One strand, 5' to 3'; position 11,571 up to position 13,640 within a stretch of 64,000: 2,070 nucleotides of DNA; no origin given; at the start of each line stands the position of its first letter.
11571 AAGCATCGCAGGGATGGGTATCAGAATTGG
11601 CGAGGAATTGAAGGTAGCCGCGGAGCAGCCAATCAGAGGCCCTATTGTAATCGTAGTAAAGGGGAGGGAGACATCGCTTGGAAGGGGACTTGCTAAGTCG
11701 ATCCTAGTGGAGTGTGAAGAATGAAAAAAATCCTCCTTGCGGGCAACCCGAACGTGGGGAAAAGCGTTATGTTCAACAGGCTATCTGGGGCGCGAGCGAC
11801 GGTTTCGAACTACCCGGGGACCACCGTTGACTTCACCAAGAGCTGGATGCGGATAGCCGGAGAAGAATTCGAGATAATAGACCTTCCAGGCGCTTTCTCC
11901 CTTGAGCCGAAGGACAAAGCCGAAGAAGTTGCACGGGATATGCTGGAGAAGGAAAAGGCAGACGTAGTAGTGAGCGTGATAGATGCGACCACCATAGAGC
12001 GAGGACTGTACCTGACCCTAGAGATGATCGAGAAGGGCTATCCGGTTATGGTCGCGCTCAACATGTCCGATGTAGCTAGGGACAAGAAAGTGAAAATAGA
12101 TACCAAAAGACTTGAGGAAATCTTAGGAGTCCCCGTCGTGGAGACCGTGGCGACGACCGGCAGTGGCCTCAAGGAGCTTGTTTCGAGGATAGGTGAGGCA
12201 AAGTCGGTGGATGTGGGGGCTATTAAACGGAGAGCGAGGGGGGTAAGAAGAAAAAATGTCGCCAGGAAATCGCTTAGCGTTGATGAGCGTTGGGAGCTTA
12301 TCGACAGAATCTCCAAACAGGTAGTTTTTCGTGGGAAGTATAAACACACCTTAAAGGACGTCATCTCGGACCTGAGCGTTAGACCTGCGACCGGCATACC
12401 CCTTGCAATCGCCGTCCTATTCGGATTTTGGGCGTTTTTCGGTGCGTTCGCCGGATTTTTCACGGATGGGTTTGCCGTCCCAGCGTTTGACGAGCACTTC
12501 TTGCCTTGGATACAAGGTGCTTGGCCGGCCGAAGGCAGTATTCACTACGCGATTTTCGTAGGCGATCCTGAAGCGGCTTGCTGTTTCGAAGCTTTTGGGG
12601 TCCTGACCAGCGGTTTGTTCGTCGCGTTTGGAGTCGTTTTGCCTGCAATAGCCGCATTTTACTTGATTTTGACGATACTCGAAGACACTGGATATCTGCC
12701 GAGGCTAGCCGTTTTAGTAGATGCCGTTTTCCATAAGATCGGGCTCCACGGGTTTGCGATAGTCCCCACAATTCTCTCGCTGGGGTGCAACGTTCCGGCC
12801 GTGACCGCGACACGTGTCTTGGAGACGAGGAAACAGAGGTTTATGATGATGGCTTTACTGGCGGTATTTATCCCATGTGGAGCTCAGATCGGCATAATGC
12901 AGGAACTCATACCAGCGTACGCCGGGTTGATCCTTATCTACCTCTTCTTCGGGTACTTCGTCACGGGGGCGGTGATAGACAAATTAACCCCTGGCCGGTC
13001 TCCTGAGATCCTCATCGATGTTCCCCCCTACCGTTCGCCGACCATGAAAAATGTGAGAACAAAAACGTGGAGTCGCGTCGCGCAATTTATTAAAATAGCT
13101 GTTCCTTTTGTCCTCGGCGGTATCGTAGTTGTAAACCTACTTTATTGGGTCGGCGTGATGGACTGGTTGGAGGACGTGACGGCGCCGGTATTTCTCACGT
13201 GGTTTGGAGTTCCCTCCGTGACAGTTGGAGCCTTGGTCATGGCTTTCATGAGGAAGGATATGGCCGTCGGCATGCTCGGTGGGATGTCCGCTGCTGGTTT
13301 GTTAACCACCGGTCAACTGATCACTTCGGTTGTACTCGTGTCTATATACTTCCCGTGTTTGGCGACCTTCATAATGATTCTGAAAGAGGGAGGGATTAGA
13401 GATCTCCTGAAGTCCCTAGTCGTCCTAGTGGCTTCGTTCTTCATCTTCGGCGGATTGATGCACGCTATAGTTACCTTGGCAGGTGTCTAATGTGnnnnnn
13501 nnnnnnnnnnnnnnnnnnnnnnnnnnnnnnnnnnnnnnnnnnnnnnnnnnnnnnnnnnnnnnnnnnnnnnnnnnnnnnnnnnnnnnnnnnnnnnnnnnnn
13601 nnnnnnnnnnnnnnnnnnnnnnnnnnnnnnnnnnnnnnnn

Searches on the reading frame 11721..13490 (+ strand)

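Call 11: search_protein_families(library=pfam, proteins=[window:11721-13490:+], max_evalue=0.01)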
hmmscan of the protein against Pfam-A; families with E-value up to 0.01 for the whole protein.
window:11721-13490:+ (589 aa): 7 families
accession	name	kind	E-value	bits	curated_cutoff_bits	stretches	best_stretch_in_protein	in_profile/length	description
PF02421.24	FeoB_N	-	1.2e-55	187.7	27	1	3-156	2-155/156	Ferrous iron transport protein B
PF07670.19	Gate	-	6.9e-28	97.6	29.6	2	305-393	3-97/104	Nucleoside recognition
PF01926.29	MMR_HSR1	-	4.5e-22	78.7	21.9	1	3-114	1-112/113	50S ribosome-binding GTPase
PF07664.17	FeoB_C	-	5.4e-09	36.1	26.6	1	407-452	7-54/54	Ferrous iron transport protein B C terminus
PF09439.16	SRPRB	-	1.9e-06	27.8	25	1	2-103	4-96/178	Signal recognition particle receptor beta subunit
PF04548.22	AIG1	-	0.0002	21.2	27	1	3-95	2-99/212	AIG1 family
PF03193.22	RsgA_GTPase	-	0.00058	20.2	30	0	88-163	38-110/174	RsgA GTPase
